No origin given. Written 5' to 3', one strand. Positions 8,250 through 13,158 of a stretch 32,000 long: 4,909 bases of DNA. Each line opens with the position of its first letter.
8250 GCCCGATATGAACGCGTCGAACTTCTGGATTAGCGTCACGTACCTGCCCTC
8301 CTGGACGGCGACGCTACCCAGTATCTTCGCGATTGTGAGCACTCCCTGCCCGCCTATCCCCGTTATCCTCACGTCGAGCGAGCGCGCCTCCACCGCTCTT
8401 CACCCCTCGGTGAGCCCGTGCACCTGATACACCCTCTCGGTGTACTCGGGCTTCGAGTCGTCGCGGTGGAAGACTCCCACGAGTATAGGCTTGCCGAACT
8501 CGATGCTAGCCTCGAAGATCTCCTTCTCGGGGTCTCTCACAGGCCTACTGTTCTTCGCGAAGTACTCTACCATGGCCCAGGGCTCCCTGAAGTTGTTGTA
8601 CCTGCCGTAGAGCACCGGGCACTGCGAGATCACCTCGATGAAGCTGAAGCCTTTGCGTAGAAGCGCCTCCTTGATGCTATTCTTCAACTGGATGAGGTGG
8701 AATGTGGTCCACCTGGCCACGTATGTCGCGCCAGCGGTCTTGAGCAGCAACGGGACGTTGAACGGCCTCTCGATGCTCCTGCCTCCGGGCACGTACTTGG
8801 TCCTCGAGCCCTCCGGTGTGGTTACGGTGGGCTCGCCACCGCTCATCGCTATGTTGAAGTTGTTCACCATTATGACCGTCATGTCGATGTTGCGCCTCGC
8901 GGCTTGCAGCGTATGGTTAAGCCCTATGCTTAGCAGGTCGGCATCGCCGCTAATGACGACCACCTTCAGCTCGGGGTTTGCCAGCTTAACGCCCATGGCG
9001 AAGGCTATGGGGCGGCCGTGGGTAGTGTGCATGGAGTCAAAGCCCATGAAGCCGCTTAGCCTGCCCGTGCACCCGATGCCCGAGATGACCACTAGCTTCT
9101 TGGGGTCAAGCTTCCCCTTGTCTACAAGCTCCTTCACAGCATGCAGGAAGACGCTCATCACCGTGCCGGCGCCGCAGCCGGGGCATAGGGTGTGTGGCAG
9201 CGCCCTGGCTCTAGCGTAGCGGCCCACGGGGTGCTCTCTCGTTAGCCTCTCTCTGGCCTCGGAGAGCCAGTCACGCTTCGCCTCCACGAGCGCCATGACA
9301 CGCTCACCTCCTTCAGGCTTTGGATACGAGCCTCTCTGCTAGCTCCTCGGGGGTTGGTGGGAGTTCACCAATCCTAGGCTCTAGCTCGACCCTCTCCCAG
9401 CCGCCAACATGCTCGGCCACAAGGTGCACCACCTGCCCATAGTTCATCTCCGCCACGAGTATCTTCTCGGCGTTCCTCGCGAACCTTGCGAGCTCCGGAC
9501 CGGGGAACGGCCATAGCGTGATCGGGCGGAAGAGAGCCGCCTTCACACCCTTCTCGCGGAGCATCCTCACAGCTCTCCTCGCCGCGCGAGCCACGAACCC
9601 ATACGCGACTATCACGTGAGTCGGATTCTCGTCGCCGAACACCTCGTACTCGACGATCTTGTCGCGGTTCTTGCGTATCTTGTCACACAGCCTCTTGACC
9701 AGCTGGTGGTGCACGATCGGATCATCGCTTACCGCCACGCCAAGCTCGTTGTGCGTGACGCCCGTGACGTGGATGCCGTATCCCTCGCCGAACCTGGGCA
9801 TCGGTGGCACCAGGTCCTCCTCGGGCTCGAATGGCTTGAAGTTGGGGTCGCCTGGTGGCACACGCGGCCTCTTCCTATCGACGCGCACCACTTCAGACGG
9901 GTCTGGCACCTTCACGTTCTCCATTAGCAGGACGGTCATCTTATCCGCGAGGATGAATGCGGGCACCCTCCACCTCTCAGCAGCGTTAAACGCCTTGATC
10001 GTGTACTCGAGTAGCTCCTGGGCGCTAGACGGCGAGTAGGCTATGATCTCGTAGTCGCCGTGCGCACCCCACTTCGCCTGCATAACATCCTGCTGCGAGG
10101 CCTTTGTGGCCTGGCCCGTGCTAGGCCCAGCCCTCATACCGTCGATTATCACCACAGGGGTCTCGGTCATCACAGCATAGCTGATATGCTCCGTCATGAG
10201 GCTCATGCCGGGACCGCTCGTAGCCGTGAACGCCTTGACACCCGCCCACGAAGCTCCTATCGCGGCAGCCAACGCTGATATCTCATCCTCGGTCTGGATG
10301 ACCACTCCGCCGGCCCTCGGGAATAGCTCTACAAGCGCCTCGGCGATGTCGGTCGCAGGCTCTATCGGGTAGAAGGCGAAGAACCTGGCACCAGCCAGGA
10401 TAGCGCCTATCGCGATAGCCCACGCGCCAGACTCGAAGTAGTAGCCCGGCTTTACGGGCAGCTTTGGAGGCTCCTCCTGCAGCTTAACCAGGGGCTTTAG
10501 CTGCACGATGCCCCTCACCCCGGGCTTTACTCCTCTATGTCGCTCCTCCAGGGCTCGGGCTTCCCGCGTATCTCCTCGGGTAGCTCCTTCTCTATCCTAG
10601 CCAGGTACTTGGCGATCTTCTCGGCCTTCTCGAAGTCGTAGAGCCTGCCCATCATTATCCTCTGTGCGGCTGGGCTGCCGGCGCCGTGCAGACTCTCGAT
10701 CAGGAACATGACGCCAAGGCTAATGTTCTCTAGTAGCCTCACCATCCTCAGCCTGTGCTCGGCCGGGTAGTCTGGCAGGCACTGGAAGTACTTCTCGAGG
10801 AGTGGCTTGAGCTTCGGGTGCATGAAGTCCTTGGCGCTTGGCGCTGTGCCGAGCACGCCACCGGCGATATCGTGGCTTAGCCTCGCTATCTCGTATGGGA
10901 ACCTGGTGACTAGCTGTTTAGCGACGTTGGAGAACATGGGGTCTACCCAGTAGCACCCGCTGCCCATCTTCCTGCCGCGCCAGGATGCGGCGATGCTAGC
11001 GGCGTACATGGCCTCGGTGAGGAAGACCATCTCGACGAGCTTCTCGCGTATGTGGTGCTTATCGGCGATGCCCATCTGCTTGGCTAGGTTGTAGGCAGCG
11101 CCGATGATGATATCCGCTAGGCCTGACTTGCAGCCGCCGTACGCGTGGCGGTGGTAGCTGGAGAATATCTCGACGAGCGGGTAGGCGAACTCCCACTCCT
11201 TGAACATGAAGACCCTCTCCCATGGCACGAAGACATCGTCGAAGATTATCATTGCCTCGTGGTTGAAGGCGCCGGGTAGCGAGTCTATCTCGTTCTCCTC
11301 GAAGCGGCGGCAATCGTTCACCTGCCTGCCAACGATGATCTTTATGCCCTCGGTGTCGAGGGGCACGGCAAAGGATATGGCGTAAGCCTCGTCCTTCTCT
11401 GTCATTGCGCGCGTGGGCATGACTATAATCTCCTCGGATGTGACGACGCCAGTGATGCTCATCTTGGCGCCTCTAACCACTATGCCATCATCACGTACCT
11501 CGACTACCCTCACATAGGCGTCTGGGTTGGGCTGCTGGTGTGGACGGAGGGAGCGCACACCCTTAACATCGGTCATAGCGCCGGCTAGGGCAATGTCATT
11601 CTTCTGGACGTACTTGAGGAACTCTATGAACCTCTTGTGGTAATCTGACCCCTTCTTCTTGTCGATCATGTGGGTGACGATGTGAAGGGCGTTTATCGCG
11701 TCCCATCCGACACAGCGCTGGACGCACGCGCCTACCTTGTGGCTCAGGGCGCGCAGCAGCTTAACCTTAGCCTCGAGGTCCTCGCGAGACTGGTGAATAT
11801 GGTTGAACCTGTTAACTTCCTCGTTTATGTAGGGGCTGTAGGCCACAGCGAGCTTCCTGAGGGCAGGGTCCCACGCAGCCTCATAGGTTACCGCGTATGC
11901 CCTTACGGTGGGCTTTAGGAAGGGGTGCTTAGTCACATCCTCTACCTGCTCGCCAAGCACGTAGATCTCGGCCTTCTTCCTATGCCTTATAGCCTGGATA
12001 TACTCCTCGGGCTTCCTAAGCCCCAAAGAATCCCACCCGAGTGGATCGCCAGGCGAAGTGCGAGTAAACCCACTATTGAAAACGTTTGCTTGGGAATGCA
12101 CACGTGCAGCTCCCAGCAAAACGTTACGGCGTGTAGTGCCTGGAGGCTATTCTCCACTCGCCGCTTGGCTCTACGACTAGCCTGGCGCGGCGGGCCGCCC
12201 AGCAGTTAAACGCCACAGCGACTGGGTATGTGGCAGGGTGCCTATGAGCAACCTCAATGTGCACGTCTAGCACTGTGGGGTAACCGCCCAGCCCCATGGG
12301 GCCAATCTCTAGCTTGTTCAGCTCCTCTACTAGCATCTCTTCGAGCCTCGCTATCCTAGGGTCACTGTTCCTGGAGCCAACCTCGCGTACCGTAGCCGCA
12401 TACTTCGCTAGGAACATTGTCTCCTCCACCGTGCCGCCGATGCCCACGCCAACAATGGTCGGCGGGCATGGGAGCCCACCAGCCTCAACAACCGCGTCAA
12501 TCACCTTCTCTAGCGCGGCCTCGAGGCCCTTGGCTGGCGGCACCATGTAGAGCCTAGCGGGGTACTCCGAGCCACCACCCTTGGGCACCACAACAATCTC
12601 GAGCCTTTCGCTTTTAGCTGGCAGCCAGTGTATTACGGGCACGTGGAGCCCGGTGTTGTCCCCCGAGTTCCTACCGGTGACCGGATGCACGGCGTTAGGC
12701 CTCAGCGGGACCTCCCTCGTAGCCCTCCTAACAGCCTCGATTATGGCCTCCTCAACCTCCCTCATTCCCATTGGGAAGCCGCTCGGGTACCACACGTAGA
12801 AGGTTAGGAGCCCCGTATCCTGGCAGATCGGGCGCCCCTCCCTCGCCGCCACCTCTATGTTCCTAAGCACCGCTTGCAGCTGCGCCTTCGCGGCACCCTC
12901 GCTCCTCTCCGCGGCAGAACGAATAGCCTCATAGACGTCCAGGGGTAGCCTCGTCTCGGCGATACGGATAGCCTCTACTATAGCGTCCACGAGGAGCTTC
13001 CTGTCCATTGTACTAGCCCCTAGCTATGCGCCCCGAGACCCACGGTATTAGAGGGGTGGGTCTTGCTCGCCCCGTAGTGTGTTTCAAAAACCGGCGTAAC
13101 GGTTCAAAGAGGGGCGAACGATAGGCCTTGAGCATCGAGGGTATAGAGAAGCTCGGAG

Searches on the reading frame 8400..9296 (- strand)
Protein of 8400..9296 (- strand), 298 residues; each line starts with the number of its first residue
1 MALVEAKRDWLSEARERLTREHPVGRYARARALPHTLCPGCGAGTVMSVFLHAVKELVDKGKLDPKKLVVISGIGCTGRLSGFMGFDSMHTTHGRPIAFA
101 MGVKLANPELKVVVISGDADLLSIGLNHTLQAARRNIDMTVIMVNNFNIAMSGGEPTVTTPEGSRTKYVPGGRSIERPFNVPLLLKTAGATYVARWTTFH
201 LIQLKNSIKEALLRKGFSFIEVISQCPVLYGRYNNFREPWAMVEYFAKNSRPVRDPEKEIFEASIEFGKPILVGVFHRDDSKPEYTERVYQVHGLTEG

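Call 58: search_protein_families(library=pfam, proteins=[window:8400-9296:-], max_evalue=0.00001)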
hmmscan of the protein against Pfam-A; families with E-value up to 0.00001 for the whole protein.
window:8400-9296:- (298 aa): 1 family
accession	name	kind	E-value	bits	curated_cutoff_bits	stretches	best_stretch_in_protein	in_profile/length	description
PF02775.26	TPP_enzyme_C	-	1.4e-27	96.8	21.9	1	81-222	19-151/151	Thiamine pyrophosphate enzyme, C-terminal TPP binding domain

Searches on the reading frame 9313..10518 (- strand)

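Call 58: search_protein_families(library=pfam, proteins=[window:9313-10518:-], max_evalue=0.00001)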
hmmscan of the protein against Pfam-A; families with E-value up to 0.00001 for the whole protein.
window:9313-10518:- (401 aa): 2 families
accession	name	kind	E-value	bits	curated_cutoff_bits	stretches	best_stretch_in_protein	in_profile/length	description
PF01855.24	POR_N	-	3.4e-60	204.1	27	1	38-274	2-229/231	Pyruvate flavodoxin/ferredoxin oxidoreductase, thiamine diP-bdg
PF17147.9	PFOR_II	-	6.3e-18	65.5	27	1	302-391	4-100/102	Pyruvate:ferredoxin oxidoreductase core domain II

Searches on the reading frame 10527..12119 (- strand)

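Call 58: search_protein_families(library=pfam, proteins=[window:10527-12119:-], max_evalue=0.00001)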
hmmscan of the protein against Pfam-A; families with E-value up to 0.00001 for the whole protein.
window:10527-12119:- (530 aa): 2 families
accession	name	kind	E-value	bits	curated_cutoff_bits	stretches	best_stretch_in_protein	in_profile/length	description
PF11794.13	HpaB_N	-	2e-100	336.3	35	1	38-305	3-270/270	4-hydroxyphenylacetate 3-hydroxylase N terminal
PF03241.18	HpaB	-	2e-65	220.2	25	1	315-507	4-201/202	4-hydroxyphenylacetate 3-hydroxylase C terminal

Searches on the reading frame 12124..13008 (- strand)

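Call 58: search_protein_families(library=pfam, proteins=[window:12124-13008:-], max_evalue=0.00001)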
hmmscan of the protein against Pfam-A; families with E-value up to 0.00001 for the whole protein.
window:12124-13008:- (294 aa): 1 family
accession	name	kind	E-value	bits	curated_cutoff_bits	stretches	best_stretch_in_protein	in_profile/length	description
PF05681.19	Fumerase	-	2.1e-89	299.9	25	1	8-276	2-268/270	Fumarate hydratase (Fumerase)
